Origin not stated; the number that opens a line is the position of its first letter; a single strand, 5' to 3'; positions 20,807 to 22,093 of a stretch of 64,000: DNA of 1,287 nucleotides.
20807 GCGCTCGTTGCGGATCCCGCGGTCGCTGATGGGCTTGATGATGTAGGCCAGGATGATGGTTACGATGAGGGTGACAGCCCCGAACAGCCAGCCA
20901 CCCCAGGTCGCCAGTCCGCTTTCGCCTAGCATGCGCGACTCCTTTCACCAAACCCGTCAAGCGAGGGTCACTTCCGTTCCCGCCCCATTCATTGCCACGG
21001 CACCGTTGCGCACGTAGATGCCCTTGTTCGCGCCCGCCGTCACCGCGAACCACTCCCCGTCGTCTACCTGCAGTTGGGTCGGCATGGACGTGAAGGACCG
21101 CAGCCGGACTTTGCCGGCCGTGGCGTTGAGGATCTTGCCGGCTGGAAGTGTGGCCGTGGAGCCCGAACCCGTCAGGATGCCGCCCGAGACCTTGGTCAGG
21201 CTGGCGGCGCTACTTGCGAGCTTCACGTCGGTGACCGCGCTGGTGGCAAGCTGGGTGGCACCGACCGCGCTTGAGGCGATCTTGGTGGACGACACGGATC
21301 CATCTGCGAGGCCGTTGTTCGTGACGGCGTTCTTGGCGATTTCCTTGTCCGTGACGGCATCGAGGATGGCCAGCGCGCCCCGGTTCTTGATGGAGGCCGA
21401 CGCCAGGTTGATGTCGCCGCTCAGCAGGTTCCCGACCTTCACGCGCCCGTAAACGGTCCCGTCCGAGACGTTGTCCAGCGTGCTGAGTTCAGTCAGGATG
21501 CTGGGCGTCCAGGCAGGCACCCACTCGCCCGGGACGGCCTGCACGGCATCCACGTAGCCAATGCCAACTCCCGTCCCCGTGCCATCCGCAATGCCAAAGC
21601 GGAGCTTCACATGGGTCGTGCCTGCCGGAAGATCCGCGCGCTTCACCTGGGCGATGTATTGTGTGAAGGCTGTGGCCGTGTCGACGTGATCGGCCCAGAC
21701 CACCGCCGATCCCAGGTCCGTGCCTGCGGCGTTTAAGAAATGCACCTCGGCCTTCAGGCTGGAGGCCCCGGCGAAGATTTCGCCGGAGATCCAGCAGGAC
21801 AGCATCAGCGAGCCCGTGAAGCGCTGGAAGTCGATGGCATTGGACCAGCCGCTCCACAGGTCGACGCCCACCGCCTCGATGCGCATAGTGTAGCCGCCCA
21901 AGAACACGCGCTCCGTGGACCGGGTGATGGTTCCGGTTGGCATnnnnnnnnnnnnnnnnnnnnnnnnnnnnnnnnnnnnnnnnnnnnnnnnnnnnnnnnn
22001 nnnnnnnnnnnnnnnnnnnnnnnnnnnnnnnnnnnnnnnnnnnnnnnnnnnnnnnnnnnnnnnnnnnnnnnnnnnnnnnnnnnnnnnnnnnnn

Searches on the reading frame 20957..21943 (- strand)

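Call 79: search_protein_families(library=phrogs, proteins=[window:20957-21943:-], max_evalue=0.001)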
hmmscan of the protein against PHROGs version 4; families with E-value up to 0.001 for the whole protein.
window:20957-21943:- (328 aa): 4 families
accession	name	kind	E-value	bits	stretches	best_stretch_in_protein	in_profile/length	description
phrog_892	-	tail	3.2e-08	33.6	1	196-265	349-418/782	tail fiber protein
phrog_28766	-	tail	5.4e-06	26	1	179-256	142-220/472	tail fiber protein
phrog_13518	-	unknown function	0.00031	19.9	1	188-275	328-420/1230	-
phrog_7660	-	tail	0.00045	19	1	158-250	421-508/1656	tail fiber protein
